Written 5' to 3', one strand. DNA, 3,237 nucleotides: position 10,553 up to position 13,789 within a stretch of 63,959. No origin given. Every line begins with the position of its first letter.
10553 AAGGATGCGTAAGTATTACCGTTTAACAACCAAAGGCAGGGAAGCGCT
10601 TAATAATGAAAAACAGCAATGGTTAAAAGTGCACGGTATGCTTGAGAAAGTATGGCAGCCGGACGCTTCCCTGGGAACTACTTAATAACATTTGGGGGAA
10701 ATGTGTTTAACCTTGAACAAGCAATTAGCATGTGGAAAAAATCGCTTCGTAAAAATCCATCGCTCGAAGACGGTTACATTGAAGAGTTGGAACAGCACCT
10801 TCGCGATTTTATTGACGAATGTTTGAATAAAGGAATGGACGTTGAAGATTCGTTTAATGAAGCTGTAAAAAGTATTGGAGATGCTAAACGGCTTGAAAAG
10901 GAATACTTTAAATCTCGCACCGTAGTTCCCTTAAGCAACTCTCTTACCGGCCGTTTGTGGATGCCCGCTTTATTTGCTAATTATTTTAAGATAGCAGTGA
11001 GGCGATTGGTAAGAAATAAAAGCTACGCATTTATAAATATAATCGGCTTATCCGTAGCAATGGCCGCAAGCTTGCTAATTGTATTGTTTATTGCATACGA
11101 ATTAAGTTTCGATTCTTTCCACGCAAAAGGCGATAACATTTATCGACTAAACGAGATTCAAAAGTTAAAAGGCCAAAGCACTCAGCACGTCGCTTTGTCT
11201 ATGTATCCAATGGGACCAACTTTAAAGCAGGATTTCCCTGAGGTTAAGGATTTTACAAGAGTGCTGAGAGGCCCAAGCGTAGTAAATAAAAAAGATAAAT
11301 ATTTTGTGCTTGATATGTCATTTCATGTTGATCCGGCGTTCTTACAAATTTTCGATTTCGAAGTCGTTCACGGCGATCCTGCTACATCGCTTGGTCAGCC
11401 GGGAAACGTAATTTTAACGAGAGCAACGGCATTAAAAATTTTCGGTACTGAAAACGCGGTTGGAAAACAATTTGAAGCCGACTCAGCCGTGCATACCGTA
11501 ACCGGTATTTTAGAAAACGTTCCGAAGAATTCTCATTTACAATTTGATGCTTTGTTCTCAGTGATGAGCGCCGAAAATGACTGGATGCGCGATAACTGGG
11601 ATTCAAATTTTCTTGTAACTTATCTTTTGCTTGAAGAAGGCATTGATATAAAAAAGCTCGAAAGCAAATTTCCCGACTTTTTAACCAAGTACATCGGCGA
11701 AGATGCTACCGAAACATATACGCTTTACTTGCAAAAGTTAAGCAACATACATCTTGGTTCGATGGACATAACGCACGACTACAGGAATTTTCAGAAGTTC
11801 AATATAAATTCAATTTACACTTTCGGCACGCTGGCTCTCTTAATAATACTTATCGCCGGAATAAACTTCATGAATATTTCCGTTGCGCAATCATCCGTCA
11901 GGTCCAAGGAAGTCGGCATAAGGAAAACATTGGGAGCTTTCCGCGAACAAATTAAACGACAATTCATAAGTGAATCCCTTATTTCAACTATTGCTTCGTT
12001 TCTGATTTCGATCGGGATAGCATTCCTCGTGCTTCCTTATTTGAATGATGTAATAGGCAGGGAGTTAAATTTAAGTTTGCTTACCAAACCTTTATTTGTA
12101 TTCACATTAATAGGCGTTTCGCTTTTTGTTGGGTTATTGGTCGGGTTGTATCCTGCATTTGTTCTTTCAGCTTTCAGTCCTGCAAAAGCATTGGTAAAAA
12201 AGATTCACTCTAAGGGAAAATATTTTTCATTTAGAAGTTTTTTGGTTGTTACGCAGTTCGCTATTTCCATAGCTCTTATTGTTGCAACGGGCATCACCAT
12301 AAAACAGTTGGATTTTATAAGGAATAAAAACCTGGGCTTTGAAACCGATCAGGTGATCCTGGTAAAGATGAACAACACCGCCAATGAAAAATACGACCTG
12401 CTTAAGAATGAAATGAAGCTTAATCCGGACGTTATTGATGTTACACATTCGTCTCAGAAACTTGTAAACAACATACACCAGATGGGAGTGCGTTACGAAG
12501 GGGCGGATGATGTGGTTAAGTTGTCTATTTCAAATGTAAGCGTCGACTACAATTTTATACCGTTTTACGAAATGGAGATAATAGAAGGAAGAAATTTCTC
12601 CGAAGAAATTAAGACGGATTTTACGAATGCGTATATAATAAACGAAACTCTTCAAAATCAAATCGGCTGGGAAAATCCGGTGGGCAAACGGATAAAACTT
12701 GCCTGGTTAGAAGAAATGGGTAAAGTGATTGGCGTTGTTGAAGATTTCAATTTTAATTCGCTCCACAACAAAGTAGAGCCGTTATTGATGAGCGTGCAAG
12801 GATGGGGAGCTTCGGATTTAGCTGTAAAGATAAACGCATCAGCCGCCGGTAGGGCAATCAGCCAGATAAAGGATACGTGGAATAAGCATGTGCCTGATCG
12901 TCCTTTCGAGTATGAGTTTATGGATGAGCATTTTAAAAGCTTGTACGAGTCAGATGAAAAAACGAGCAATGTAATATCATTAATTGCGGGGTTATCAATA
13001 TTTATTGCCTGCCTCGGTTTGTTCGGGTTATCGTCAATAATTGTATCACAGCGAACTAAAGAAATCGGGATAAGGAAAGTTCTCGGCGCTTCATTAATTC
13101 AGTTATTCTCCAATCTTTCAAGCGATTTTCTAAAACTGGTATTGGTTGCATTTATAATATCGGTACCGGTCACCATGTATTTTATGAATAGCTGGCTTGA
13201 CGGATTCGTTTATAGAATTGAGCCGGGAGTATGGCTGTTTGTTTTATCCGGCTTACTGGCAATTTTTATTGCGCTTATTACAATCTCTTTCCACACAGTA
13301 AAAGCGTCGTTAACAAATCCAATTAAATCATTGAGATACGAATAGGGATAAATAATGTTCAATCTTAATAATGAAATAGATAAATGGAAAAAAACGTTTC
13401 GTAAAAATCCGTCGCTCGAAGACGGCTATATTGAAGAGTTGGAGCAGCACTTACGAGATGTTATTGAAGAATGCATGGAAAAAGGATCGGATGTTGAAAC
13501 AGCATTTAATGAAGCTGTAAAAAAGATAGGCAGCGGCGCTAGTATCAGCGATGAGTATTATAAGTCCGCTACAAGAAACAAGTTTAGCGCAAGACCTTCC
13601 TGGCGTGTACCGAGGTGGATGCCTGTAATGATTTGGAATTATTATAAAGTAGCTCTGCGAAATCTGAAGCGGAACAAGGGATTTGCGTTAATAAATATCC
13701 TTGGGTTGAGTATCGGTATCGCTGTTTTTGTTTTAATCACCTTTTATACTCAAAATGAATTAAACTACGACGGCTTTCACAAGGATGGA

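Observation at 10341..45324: One PadR gene heading a ~35-kb co-directional array of 13 paralogous double-FtsX (MacB-type) permease genes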

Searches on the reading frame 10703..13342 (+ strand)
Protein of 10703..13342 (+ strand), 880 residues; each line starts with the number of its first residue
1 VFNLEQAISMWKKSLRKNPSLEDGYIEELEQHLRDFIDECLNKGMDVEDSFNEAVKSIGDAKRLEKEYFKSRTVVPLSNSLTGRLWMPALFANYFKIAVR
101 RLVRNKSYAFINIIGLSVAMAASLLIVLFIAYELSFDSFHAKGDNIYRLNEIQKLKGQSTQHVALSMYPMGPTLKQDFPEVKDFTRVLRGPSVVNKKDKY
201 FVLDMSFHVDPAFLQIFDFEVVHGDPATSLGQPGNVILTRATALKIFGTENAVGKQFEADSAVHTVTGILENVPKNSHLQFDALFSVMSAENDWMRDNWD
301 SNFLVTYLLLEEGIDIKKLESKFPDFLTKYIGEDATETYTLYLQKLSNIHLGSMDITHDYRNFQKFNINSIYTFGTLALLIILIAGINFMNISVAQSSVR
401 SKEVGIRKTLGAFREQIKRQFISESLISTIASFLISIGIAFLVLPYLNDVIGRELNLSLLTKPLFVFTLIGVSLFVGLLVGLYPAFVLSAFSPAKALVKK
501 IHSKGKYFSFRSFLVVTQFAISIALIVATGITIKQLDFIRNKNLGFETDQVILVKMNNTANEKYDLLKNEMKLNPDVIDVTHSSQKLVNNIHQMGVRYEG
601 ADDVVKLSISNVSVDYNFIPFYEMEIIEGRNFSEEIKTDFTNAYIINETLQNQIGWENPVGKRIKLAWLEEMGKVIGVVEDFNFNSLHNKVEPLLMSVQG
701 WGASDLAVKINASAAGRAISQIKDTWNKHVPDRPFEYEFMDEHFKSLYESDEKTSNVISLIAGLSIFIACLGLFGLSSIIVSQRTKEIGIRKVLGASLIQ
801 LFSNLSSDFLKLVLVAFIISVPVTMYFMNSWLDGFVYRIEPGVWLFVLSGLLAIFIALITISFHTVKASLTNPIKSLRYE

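Call 8: search_protein_families(library=pfam, alignment_id=A1)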
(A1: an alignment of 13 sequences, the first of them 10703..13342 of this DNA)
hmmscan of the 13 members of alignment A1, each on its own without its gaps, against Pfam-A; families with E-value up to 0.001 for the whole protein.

A. member 1, window:10703-13342:+ (880 aa): 2 families
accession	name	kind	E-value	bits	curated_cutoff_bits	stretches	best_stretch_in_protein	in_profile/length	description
PF12704.14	MacB_PCD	-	9.9e-28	98.3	27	2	110-322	2-203/207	MacB-like periplasmic core domain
PF02687.27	FtsX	-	4.7e-23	81.9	25.5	2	377-491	3-118/120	FtsX-like permease C-terminal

B. families by the number of members that match (of 13 scanned): 2 families
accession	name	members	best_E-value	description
PF12704.14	MacB_PCD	13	3.5e-40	MacB-like periplasmic core domain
PF02687.27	FtsX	13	3.3e-28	FtsX-like permease C-terminal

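Call 9: search_protein_families(library=ncbifam, alignment_id=A1)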
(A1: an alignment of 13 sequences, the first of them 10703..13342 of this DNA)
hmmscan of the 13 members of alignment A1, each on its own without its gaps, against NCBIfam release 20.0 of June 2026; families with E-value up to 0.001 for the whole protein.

A. member 1, window:10703-13342:+ (880 aa): 5 families
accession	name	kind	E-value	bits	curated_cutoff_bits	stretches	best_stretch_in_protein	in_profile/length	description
TIGR03434.1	ADOP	subfamily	7.2e-79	265.8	622.3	1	96-880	6-803/803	ADOP family duplicated permease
NF038008.1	ABC_perm_DarB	equivalog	9.2e-32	109.8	700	1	110-866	13-772/777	darobactin export ABC transporter permease subunit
NF007826.0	PRK10535.1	equivalog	1.1e-10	40.4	966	2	373-499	523-647/648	macrolide ABC transporter ATP-binding protein/permease MacB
NF038403.1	perm_prefix_1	domain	2e-07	30.7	30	1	13-68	3-58/59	permease prefix domain 1-containing protein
NF041854.1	ABC_perm_YbbP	equivalog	1.9e-05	22.8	999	1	373-527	242-396/806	putative ABC transporter permease subunit YbbP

B. families by the number of members that match (of 13 scanned): 8 families
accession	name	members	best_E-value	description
TIGR03434.1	ADOP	13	1.8e-93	ADOP family duplicated permease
NF038008.1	ABC_perm_DarB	13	6.2e-57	darobactin export ABC transporter permease subunit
NF007826.0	PRK10535.1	13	2.4e-21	macrolide ABC transporter ATP-binding protein/permease MacB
NF038403.1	perm_prefix_1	11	2.1e-10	permease prefix domain 1-containing protein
NF038346.1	FtsX_actino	7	1.1e-05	permease-like cell division protein FtsX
NF041854.1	ABC_perm_YbbP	1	1.9e-05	putative ABC transporter permease subunit YbbP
NF008076.0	PRK10814.1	1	0.00062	lipoprotein-releasing ABC transporter permease subunit LolC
TIGR01654.1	bact_immun_7tm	1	0.00063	bacteriocin-associated integral membrane protein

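Call 25: find_related_loci(query=A1, collection=genome_contigs, flank=10000)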
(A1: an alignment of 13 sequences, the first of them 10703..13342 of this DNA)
Query A1 (880 aa) in genome_contigs; peptide patterns used: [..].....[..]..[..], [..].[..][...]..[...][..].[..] (x = any residue, [..] = any of these).
600 stretches matched a pattern (row limit reached: there are more); 599 encode a relative of the query (tblastn E <= 1e-3); the best 80 are kept; 80 distinct loci.
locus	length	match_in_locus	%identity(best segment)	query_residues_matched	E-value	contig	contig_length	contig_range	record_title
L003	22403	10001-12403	42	90-880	0e+0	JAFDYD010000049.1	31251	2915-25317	MAG: Bacteroidetes bacterium isolate SZAS-41 BACT-AMP-7__49__length-31251, whole genome shotgun sequence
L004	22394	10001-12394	44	90-880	0e+0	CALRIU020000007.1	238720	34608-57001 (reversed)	MAG: Hydrocarboniphaga daqingensis isolate JJ-AX1-329-3-mx-bin493 genome assembly, contig: JJ-MOM7-71-C14, whole genome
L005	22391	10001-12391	41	88-880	0e+0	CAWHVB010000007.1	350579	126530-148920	MAG: uncultured Ignavibacteria bacterium isolate MFD02416.bin.1.237 genome assembly, contig: contig_68612, whole genome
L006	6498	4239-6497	44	89-831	0e+0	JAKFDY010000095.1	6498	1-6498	MAG: Lacibacter sp. isolate LC059 contig-124_13450, whole genome shotgun sequence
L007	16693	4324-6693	41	89-880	0e+0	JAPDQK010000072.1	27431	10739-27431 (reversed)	MAG: Candidatus Zhuqueibacter pondensis isolate JZ4_201709_bins_45 JZ-4_201709_bins_45_scaffold_72, whole genome shotgun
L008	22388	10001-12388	38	89-880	2e-175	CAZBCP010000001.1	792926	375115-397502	MAG TPA_asm: uncultured Ohtaekwangia sp. isolate binchicken_co84_140 genome assembly, contig: k141_494219, whole genome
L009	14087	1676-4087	37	79-880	6e-175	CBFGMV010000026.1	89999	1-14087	MAG TPA_asm: uncultured Dyadobacter sp. isolate ERR5385024_concoct_9 genome assembly, contig: ERZ27258638.67, whole geno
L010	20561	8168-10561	41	90-880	0e+0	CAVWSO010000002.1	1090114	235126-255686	MAG: uncultured Sphingobacteriaceae bacterium isolate MFD04967.bin.2.65 genome assembly, contig: contig_21047, whole gen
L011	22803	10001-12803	39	90-880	2e-173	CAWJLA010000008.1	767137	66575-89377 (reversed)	MAG: uncultured Bacteroidetes bacterium isolate MFD02416.bin.1.83 genome assembly, contig: contig_69901, whole genome sh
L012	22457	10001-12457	38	90-880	2e-172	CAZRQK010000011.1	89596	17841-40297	MAG TPA_asm: uncultured Ohtaekwangia sp. isolate binchicken_co311_149 genome assembly, contig: NODE_467_length_89596_cov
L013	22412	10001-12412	38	89-880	1e-171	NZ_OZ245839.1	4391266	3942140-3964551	MAG: Ekhidna sp. isolate e9068e2d-2860-4aa3-9f79-688275cc601e chromosome 1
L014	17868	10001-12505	36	51-880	7e-175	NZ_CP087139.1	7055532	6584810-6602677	Spirosoma sp. KNUC1025 chromosome, complete genome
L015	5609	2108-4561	36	90-880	1e-172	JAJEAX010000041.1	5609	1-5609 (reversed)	MAG: Candidatus Latescibacterota bacterium isolate jk18x7bins.9 k141_2635215, whole genome shotgun sequence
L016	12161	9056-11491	38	90-880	6e-169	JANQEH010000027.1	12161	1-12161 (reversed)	MAG: bacterium isolate PL23a_bin.125 k99_6412536, whole genome shotgun sequence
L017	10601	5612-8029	39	90-880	9e-169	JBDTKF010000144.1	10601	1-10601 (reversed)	MAG: Ginsengibacter sp. isolate cluster2_bin.70 k127_1743183, whole genome shotgun sequence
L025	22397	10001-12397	38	76-880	2e-164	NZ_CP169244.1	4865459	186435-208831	Arcticibacter sp. MXS-1 chromosome, complete genome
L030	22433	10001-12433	38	90-880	7e-163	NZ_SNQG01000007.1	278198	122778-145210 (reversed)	Mucilaginibacter phyllosphaerae strain PP-F2FG21 NODE_7_length_278198_cov_98.520633, whole genome shotgun sequence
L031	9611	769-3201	38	89-880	3e-162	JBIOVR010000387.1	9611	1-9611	MAG: Chitinophagaceae bacterium isolate MAG103 k127_4036124, whole genome shotgun sequence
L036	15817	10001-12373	36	90-880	1e-159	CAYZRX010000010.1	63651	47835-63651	MAG TPA_asm: uncultured Ignavibacteriaceae bacterium isolate SRP214966_co4_379 genome assembly, contig: NODE_206_length_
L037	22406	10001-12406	36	89-880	8e-157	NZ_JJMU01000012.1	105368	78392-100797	Sphingobacterium deserti strain ACCC 05744 h2611, whole genome shotgun sequence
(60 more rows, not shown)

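Call 47: search_protein_families(library=ncbifam, proteins=[L003:19026-19721:+, L004:9311-9994:+, L005:9318-9977:+], max_evalue=1e-10)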
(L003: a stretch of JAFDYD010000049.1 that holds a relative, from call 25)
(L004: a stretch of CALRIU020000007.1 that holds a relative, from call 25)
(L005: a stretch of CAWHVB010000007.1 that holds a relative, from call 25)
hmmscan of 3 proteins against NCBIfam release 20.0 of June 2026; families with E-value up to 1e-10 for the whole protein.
L003:19026-19721:+ (232 aa): 161 families (the best 25 are shown)
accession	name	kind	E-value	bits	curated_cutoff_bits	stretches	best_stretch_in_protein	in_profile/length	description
NF038007.1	ABC_ATP_DarD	equivalog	1.1e-71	240.8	375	1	8-226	1-218/218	darobactin export ABC transporter ATP-binding protein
NF007826.0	PRK10535.1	equivalog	1.7e-59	201.7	966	1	8-227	4-222/648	macrolide ABC transporter ATP-binding protein/permease MacB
TIGR03608.1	L_ocin_972_ABC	subfamily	2.3e-57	193.8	254.85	1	24-221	10-206/206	putative bacteriocin export ABC transporter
TIGR02211.1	LolD_lipo_ex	equivalog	3.7e-56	190.1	307.75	1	8-227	1-220/221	lipoprotein-releasing ABC transporter ATP-binding protein LolD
TIGR02982.1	heterocyst_DevA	subfamily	7.5e-55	185.9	295.8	1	9-227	2-220/220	ABC exporter ATP-binding subunit, DevA family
TIGR02673.1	FtsE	equivalog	4.7e-54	183.3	264.85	1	8-221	1-210/214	cell division ATP-binding protein FtsE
NF007879.0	PRK10584.1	equivalog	3.1e-52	177.6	336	1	5-227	3-225/228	putative ABC transporter ATP-binding protein YbbA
TIGR02315.1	ABC_phnC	equivalog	1e-48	165.9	266.1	1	24-226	14-224/243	phosphonate ABC transporter ATP-binding protein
NF008639.0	PRK11629.1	equivalog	5.4e-48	163.4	360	1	6-227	4-225/234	lipoprotein-releasing ABC transporter ATP-binding protein LolD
TIGR03265.1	PhnT2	equivalog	4e-47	161.1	457.7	1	12-229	8-216/353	putative 2-aminoethylphosphonate ABC transporter ATP-binding protein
NF040933.2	ABC_arch_GlcV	equivalog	4.9e-46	157.2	450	1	8-227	2-221/357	glucose ABC transporter ATP-binding protein GlcV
TIGR00968.1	3a0106s01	subfamily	5.2e-44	150.5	342.75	1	24-230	12-213/237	sulfate ABC transporter ATP-binding protein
NF040840.2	tungstate_WtpC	equivalog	7.3e-44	150.5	440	1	8-230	1-213/347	tungstate ABC transporter ATP-binding protein WtpC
NF043075.1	MMSYN1_0197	equivalog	5.6e-43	147.2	550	1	8-229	2-214/341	spermidine/putrescine ABC transporter ATP-binding protein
NF006987.0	PRK09452.1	equivalog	1.6e-42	145.6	482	1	5-229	14-229/378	spermidine/putrescine ABC transporter ATP-binding protein PotA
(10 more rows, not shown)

L004:9311-9994:+ (228 aa): 176 families (the best 25 are shown)
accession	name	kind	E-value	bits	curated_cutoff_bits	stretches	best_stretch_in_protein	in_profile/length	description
NF038007.1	ABC_ATP_DarD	equivalog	2.7e-90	301.6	375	1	4-221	1-218/218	darobactin export ABC transporter ATP-binding protein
TIGR03608.1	L_ocin_972_ABC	subfamily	7.2e-69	231.4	254.85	1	8-216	2-206/206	putative bacteriocin export ABC transporter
NF007826.0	PRK10535.1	equivalog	1.3e-66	225.2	966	1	3-224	3-224/648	macrolide ABC transporter ATP-binding protein/permease MacB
TIGR02211.1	LolD_lipo_ex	equivalog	3.4e-65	219.7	307.75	1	4-222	1-220/221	lipoprotein-releasing ABC transporter ATP-binding protein LolD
TIGR02673.1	FtsE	equivalog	5.8e-65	219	264.85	1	4-219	1-213/214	cell division ATP-binding protein FtsE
NF008639.0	PRK11629.1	equivalog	4.5e-61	206.2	360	1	4-223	6-226/234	lipoprotein-releasing ABC transporter ATP-binding protein LolD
TIGR02982.1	heterocyst_DevA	subfamily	1.6e-60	204.4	295.8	1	5-221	2-219/220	ABC exporter ATP-binding subunit, DevA family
NF007879.0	PRK10584.1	equivalog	2.2e-59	201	336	1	3-222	5-225/228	putative ABC transporter ATP-binding protein YbbA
TIGR03265.1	PhnT2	equivalog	3.2e-53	181.2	457.7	1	5-222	5-214/353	putative 2-aminoethylphosphonate ABC transporter ATP-binding protein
NF040933.2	ABC_arch_GlcV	equivalog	4.5e-53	180.4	450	1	5-215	3-213/357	glucose ABC transporter ATP-binding protein GlcV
TIGR02315.1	ABC_phnC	equivalog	1.2e-52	178.8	266.1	1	4-224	1-227/243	phosphonate ABC transporter ATP-binding protein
NF007027.0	PRK09493.1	equivalog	6.7e-51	173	379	1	4-222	1-215/240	glutamine ABC transporter ATP-binding protein GlnQ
NF006987.0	PRK09452.1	equivalog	5.9e-48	163.4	482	1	3-222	16-227/378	spermidine/putrescine ABC transporter ATP-binding protein PotA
TIGR00968.1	3a0106s01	subfamily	2.8e-47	161.2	342.75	1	6-222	2-210/237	sulfate ABC transporter ATP-binding protein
NF008428.0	PRK11264.1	equivalog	7.1e-47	159.7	406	1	3-224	2-225/250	L-cystine ABC transporter ATP-binding protein TcyN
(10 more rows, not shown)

L005:9318-9977:+ (220 aa): 168 families (the best 25 are shown)
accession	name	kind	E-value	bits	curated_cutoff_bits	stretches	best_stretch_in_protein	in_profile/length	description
NF038007.1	ABC_ATP_DarD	equivalog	1.4e-80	269.9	375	1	1-217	1-217/218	darobactin export ABC transporter ATP-binding protein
NF007826.0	PRK10535.1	equivalog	1.8e-62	211.6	966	1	2-218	5-221/648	macrolide ABC transporter ATP-binding protein/permease MacB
TIGR03608.1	L_ocin_972_ABC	subfamily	3.1e-62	209.7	254.85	1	4-213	1-206/206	putative bacteriocin export ABC transporter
TIGR02211.1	LolD_lipo_ex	equivalog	3.8e-61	206.4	307.75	1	1-219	1-220/221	lipoprotein-releasing ABC transporter ATP-binding protein LolD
TIGR02673.1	FtsE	equivalog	4.8e-58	196.3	264.85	1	1-216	1-213/214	cell division ATP-binding protein FtsE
TIGR02982.1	heterocyst_DevA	subfamily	1.5e-55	188.2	295.8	1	2-218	2-219/220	ABC exporter ATP-binding subunit, DevA family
NF008639.0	PRK11629.1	equivalog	2.9e-52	177.4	360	1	2-218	7-224/234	lipoprotein-releasing ABC transporter ATP-binding protein LolD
NF007879.0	PRK10584.1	equivalog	6.3e-51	173.3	336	1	3-218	8-224/228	putative ABC transporter ATP-binding protein YbbA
TIGR02315.1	ABC_phnC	equivalog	1.6e-49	168.6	266.1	1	1-218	1-224/243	phosphonate ABC transporter ATP-binding protein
NF040933.2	ABC_arch_GlcV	equivalog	1.1e-47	162.7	450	1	2-207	3-209/357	glucose ABC transporter ATP-binding protein GlcV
NF008338.0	PRK11124.1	equivalog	2.3e-45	155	369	1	2-213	3-214/242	arginine ABC transporter ATP-binding protein ArtP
TIGR03265.1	PhnT2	equivalog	2.7e-44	151.9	457.7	1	2-219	5-214/353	putative 2-aminoethylphosphonate ABC transporter ATP-binding protein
NF007027.0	PRK09493.1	equivalog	1.9e-43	148.5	379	1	1-216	1-212/240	glutamine ABC transporter ATP-binding protein GlnQ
NF006987.0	PRK09452.1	equivalog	7.9e-43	146.6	482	1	1-219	17-227/378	spermidine/putrescine ABC transporter ATP-binding protein PotA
NF043075.1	MMSYN1_0197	equivalog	5.6e-42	143.9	550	1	1-218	2-211/341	spermidine/putrescine ABC transporter ATP-binding protein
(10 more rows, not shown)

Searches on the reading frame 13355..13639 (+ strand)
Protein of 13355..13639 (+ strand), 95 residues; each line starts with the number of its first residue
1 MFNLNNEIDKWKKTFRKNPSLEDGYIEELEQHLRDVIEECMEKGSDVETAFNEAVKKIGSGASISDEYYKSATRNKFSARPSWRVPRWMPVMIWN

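Call 21: search_protein_families(library=pfam, proteins=[window:13355-13639:+], max_evalue=10)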
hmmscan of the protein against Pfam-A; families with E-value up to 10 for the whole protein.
window:13355-13639:+ (95 aa): 6 families
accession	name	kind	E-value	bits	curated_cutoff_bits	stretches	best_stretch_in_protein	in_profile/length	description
PF04782.17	DUF632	-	0.02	14.6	25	1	2-43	226-267/317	Protein of unknown function (DUF632)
PF25186.1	Tad4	-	0.054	14.2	25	1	8-69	6-69/113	Type I Thoeris inhibitor Tad4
PF10975.14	DUF2802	-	0.074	13.7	33.5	1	27-65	10-47/68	Protein of unknown function (DUF2802)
PF12787.12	EcsC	-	0.089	12.9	30.4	1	6-76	5-69/240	EcsC protein family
PF17107.11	SesA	-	0.095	13.3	26.3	1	21-74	49-101/122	N-terminal domain on NACHT_NTPase and P-loop NTPases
PF24957.1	DrmE_C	-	0.17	12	27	1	6-50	76-115/181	DISARM protein DrmE, C-terminal domain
